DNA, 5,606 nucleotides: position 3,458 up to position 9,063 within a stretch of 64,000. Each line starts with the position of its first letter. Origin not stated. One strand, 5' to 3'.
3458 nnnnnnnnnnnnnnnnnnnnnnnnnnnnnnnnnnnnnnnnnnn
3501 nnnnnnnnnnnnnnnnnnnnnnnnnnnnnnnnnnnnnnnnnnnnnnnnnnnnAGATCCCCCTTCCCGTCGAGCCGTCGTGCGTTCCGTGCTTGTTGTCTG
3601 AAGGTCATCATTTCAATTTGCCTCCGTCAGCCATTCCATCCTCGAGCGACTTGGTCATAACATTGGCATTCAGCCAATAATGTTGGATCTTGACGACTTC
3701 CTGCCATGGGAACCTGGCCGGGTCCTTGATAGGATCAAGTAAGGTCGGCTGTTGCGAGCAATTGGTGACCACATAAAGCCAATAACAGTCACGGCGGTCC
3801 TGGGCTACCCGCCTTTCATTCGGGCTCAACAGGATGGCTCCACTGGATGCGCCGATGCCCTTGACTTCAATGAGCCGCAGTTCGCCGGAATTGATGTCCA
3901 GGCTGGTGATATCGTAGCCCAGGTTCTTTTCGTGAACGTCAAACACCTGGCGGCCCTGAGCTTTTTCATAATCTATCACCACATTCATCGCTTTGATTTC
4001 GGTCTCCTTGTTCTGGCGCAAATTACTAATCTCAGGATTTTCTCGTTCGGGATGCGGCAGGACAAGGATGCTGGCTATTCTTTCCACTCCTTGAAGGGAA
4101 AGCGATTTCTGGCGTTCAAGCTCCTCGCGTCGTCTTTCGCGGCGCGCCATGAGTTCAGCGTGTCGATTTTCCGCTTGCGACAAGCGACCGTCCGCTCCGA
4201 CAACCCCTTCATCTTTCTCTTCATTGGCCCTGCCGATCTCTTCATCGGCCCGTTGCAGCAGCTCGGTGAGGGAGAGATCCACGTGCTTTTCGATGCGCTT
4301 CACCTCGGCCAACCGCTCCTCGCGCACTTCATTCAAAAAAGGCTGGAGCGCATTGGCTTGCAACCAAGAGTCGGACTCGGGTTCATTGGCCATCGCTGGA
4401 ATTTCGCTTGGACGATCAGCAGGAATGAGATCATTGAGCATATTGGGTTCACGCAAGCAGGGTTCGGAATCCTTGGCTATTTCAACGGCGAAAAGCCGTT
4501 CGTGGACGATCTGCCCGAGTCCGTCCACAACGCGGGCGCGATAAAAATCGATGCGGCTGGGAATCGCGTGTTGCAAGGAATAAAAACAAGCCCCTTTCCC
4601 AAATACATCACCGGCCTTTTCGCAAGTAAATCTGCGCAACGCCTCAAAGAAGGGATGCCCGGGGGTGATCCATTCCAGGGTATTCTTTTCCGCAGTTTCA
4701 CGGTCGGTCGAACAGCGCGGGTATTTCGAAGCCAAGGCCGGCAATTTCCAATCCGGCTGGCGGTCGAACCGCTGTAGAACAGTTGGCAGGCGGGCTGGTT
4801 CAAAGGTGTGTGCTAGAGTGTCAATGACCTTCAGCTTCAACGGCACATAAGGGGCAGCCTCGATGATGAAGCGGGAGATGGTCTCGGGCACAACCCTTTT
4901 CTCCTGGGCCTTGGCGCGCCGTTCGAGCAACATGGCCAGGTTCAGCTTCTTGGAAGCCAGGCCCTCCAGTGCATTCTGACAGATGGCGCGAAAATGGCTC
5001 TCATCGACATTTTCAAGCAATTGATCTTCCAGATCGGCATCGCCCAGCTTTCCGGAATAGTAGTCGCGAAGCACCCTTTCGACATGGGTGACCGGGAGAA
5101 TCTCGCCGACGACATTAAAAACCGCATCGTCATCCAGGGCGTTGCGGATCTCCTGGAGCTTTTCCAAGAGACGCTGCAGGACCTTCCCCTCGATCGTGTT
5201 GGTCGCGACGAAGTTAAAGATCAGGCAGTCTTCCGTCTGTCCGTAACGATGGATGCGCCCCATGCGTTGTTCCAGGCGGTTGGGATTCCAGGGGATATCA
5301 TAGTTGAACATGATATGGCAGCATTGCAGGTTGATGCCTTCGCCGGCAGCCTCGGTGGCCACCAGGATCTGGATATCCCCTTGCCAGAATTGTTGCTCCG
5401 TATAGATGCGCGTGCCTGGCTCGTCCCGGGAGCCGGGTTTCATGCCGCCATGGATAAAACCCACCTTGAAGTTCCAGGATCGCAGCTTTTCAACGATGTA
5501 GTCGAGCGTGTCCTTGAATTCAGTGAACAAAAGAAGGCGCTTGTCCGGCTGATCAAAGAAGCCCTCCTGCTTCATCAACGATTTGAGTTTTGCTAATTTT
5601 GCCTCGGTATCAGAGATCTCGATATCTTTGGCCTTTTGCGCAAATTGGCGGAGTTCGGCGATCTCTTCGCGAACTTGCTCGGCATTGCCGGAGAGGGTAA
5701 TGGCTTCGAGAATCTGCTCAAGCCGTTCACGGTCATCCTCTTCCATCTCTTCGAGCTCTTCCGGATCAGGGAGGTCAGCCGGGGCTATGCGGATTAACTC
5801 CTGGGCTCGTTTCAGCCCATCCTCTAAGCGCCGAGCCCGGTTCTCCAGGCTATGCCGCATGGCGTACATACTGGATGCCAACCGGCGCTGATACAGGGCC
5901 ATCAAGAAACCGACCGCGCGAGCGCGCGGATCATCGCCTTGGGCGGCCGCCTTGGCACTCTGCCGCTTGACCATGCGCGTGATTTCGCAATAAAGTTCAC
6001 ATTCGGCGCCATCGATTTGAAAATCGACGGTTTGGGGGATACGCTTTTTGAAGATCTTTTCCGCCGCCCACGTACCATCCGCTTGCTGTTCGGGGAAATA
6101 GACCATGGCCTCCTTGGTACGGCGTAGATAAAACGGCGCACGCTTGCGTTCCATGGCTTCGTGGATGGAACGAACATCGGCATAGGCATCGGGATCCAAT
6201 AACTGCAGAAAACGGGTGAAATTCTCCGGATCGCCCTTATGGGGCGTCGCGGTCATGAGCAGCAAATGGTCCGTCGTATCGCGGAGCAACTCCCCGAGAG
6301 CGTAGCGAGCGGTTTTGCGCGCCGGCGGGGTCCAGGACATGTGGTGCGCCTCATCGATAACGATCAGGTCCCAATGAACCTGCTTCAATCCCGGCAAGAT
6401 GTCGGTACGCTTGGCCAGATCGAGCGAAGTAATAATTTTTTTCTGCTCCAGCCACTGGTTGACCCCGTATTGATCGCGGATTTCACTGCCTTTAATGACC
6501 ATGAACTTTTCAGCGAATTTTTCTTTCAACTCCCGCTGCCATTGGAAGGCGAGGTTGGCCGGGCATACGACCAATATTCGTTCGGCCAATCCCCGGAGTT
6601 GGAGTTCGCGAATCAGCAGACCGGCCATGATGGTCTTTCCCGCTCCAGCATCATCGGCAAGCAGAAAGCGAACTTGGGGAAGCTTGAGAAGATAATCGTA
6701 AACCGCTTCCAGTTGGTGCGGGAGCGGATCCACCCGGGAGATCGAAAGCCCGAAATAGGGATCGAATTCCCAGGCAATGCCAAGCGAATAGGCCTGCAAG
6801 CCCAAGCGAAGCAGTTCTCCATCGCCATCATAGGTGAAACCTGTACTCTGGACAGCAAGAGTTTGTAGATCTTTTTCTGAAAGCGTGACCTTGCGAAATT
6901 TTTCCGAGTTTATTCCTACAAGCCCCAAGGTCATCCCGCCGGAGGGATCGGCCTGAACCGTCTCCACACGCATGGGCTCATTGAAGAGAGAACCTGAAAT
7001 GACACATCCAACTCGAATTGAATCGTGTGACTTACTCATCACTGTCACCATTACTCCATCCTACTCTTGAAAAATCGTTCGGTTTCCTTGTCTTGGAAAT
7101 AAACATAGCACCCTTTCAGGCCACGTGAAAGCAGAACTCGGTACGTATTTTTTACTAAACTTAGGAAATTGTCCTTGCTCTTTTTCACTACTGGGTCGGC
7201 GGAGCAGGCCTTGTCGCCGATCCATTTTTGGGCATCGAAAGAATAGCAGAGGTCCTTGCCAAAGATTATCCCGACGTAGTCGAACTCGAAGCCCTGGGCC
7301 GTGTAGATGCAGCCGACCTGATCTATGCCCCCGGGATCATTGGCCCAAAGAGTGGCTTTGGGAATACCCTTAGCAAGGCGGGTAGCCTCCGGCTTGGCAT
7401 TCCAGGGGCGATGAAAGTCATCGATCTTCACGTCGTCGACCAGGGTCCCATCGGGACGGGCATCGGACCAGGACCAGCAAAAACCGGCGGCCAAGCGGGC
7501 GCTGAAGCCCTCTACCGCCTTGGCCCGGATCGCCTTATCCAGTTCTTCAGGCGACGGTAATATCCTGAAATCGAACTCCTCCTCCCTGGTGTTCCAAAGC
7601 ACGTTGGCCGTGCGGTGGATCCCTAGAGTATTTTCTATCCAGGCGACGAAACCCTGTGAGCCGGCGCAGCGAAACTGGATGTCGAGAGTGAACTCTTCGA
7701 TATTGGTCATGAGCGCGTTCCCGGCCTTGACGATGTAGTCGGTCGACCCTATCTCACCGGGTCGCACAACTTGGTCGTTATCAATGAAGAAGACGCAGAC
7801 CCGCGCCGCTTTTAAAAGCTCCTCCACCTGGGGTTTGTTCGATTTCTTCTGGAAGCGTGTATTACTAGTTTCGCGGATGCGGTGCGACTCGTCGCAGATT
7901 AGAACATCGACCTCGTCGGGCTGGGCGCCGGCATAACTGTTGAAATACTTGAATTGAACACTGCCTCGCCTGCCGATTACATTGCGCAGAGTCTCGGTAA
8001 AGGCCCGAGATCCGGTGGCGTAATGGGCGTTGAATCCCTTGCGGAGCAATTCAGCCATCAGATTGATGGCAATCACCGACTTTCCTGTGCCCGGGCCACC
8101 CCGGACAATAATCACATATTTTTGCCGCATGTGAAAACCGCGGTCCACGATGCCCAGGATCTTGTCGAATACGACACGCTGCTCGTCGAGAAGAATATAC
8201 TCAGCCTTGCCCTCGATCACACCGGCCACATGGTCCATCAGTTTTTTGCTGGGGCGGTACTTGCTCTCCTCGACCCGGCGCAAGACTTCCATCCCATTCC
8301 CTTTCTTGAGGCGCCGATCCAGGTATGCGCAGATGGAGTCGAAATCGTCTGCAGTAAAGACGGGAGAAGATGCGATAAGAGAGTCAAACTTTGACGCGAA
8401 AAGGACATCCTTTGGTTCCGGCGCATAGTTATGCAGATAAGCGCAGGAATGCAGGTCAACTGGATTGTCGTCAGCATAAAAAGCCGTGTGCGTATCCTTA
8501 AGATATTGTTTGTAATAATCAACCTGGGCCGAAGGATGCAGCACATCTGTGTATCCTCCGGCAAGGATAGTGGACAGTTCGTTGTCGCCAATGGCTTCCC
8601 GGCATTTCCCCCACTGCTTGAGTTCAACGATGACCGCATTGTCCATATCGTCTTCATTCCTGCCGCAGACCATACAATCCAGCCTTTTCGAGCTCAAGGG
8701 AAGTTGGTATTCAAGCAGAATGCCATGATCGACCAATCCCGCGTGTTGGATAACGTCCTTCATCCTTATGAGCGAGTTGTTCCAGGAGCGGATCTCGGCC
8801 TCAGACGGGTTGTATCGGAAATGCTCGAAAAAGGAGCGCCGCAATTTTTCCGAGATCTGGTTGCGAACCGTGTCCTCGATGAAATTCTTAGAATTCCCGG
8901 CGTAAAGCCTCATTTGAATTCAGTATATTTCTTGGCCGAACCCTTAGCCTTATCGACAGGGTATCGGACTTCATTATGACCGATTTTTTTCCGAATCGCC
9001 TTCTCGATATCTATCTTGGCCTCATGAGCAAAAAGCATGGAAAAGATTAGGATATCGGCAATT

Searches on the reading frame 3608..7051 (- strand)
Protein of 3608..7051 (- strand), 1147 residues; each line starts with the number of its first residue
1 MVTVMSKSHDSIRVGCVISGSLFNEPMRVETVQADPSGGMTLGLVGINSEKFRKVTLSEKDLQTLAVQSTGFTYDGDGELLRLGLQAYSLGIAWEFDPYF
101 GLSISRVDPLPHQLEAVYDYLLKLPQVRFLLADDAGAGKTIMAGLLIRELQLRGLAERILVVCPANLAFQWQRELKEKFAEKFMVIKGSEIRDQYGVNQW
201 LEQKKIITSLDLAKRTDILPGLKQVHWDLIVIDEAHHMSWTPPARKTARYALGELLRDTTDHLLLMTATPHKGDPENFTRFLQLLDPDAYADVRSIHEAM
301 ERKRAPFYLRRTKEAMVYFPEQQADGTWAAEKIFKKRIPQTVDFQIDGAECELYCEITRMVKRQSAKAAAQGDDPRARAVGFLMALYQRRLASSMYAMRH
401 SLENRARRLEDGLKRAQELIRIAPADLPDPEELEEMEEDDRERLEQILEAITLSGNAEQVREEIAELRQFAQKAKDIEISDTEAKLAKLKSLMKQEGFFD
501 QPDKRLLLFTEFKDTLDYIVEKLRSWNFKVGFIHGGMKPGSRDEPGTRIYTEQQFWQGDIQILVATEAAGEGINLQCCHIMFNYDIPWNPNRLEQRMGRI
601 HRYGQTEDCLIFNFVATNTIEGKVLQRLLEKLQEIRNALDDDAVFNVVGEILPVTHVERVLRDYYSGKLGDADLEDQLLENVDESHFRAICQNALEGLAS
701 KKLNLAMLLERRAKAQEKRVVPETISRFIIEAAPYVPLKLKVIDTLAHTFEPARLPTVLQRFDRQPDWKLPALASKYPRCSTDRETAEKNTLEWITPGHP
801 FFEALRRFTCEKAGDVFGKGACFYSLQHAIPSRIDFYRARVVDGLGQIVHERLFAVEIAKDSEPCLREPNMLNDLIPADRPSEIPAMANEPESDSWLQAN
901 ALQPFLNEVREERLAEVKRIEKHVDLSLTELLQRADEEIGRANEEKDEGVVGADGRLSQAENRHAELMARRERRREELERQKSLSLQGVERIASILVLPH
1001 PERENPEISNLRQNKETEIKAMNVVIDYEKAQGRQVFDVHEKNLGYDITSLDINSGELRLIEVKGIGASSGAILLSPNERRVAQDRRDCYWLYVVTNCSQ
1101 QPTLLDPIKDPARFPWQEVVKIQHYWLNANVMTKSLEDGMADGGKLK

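Call 5: search_protein_families(library=pfam, proteins=[window:3608-7051:-], max_evalue=0.01)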
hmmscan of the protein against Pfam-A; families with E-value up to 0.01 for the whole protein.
window:3608-7051:- (1147 aa): 6 families
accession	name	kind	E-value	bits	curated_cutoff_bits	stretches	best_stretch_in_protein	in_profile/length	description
PF00271.37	Helicase_C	-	1.1e-23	84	23.5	1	487-604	4-110/110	Helicase conserved C-terminal domain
PF13020.12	NOV_C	-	3.7e-22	78.6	22.1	1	1018-1104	2-88/91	Protein NO VEIN, C-terminal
PF00176.29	SNF2-rel_dom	-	1.7e-17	63.9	24.9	1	127-303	15-196/290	SNF2-related domain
PF04851.21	ResIII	-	3.5e-13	50.2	22.5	1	108-271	3-163/164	Type III restriction enzyme, res subunit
PF00270.35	DEAD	-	2.3e-08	34.4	26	1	127-273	15-162/167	DEAD/DEAH box helicase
PF07652.20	Flavi_DEAD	-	0.00016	22.2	21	1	200-274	68-139/148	Flavivirus DEAD domain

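Call 6: search_protein_families(library=padloc, proteins=[window:3608-7051:-], max_evalue=0.01)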
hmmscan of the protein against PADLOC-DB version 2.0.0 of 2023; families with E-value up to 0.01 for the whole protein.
window:3608-7051:- (1147 aa): 62 families (the best 25 are shown)
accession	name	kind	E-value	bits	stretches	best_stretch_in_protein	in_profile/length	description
PDLC00659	HmaA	-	8.8e-176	584.8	1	53-1096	47-1131/1176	SNF2 helicase / DEAD-box helicase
PDLC02620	DrmD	-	3e-115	384.4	1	102-765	93-740/1060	DrmD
PDLC02500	BrxHI|BrxHII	-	2.4e-101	338.8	1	105-673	87-639/933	BrxHI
PDLC02621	DrmD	-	3.9e-96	321.3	1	111-641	124-669/1040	DrmD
PDLC02504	BrxHI|BrxHII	-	9.7e-96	319.7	1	82-984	83-955/971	BrxHII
PDLC02572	DrmA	-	6e-68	227.7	1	122-621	131-640/1043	DrmA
PDLC02623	DrmD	-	1.6e-64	216.2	2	336-650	400-669/1040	DrmD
PDLC02619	DrmD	-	2.4e-62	209.3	2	97-529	21-439/872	DrmD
PDLC02632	DrmD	-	1.1e-61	207.2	1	123-622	137-644/662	DrmD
PDLC02634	DrmD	-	1.5e-52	176.5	1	100-640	83-620/900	DrmD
PDLC02633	DrmD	-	4.6e-51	171.8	1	113-616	130-642/839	DrmD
PDLC02624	DrmD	-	8e-46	154.8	1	146-614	1-477/652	DrmD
PDLC02840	DpdE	-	2.6e-43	146.5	2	105-291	156-323/1091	DpdE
PDLC02843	DpdE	-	1.9e-39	133.4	2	105-291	155-318/1091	DpdE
PDLC02853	DpdE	-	4e-36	122.4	1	90-639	79-636/985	DpdE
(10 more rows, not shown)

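Call 8: search_protein_families(library=ncbifam, proteins=[window:3608-7051:-], max_evalue=0.01)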
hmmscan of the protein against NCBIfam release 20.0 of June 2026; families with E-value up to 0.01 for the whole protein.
window:3608-7051:- (1147 aa): 32 families (the best 25 are shown)
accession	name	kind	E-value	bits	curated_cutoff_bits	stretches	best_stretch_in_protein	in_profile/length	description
NF038317.1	DISARM_DrmD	equivalog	1.4e-106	358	610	1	111-981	110-993/1021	DISARM system SNF2-like helicase DrmD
NF038318.1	DISARM_DrmD_b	equivalog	5.1e-62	210.2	950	2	96-529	17-436/868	DISARM system SNF2-like helicase DrmD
NF003426.0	PRK04914.1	equivalog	1.8e-53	182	576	2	97-298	142-344/959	RNA polymerase-associated protein RapA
NF041062.1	DpdE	equivalog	1.5e-51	175.5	500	2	102-292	147-319/1048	protein DpdE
NF042964.1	phospholipD_antiphage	equivalog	1.7e-47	162.4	1100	2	366-637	581-824/895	phospholipase D-like domain-containing anti-phage protein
NF058637.1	helic_SCO1167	equivalog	2.4e-23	82.2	1200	2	478-638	757-908/932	SCO1167/SCO6262 family helicase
NF053675.1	pilus_reg_Snf2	equivalog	7.6e-23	80.6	1100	2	463-641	839-1010/1029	pilus expression-regulating Snf2 family helicase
NF010337.0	PRK13766.1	equivalog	1.5e-13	49.8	610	2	458-605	321-470/781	Hef nuclease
NF053631.1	RNA_helic_CshA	equivalog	3.4e-13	49.3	646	1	469-621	199-347/434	degradosome RNA helicase CshA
NF008394.0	PRK11192.1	equivalog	2.7e-12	46.2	507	1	456-606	210-344/441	ATP-dependent RNA helicase SrmB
NF041790.1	anti-phage_ZorD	equivalog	1.1e-10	40.2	1500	2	488-612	906-1033/1035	type I Zorya anti-phage system protein ZorD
NF008744.0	PRK11776.1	equivalog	1.4e-10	40.3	524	1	477-616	222-347/460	ATP-dependent RNA helicase DbpA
NF003419.0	PRK04837.1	equivalog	2.1e-10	39.9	588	1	480-608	238-355/424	ATP-dependent RNA helicase RhlB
NF008279.0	PRK11057.1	equivalog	3.2e-10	39.1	1015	1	500-616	233-343/608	ATP-dependent DNA helicase RecQ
NF002340.1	PRK01297.1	equivalog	2e-09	36.8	564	1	498-607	244-347/372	ATP-dependent RNA helicase RhlB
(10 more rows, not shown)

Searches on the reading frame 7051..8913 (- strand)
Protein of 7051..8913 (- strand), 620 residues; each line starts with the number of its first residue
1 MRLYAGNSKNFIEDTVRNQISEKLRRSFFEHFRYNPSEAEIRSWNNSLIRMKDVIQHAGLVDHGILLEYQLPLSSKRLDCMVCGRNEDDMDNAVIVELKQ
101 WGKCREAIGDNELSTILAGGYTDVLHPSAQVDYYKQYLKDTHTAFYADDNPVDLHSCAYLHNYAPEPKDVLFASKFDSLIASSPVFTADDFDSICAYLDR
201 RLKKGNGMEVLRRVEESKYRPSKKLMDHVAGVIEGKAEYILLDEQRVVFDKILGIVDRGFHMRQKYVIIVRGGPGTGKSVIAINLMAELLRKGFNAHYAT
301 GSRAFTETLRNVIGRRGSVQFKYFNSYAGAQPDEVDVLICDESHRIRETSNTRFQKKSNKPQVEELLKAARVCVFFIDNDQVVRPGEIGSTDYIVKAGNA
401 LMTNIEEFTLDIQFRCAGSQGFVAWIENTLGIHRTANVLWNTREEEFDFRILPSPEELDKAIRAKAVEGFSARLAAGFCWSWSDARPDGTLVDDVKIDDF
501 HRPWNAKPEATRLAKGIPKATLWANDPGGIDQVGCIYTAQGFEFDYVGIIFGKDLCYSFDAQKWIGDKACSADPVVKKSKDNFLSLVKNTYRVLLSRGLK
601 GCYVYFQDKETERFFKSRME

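Call 5: search_protein_families(library=pfam, proteins=[window:7051-8913:-], max_evalue=0.01)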
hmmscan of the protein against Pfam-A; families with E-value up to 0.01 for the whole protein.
window:7051-8913:- (620 aa): 7 families
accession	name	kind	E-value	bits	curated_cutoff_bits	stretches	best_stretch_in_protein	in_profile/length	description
PF09848.15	SLFN-g3_helicase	-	4.5e-85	286.5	24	1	265-608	1-354/354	Schlafen group 3, DNA/RNA helicase domain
PF20720.3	nSTAND3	-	3.6e-05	24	27.2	1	263-304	15-56/155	Novel STAND NTPase 3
PF04851.21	ResIII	-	7.9e-05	23.1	22.5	0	330-353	121-145/164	Type III restriction enzyme, res subunit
PF13401.12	AAA_22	-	0.00054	20.7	27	1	264-381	4-94/130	AAA domain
PF00004.35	AAA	-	0.0011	19.8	21.2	0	269-368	2-90/131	ATPase family associated with various cellular activities (AAA)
PF13604.12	AAA_30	-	0.0018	18.5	27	1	262-357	15-111/191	AAA domain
PF01695.23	IstB_IS21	-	0.0022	18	24.1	1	262-307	89-134/238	IstB-like ATP binding protein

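Call 6: search_protein_families(library=padloc, proteins=[window:7051-8913:-], max_evalue=0.01)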
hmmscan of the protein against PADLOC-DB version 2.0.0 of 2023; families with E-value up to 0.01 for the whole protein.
window:7051-8913:- (620 aa): 5 families
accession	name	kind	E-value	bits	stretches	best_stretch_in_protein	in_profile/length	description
PDLC05014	PDC-S41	-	5.5e-16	56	3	534-605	554-622/657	-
PDLC02350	AbiO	-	2.9e-14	50.7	1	237-390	175-305/468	AbiO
PDLC02372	Nhi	-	3.7e-13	47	1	236-390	178-306/470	-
PDLC04140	mad8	-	0.00024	18.7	1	262-359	24-98/314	mads_8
PDLC05035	PDC-S53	-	0.0022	14.1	1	264-349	509-592/900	-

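Call 8: search_protein_families(library=ncbifam, proteins=[window:7051-8913:-], max_evalue=0.01)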
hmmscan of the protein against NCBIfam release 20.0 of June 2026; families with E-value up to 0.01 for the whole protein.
window:7051-8913:- (620 aa): 2 families
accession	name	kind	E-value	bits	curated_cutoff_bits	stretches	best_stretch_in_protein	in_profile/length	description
NF038214.1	IS21_help_AAA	equivalog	0.00016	21.5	200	1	261-311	86-136/232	IS21-like element helper ATPase IstB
TIGR03881.1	KaiC_arch_4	hypoth_equivalog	0.00017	21.4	247.8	1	264-347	20-94/231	KaiC domain-containing protein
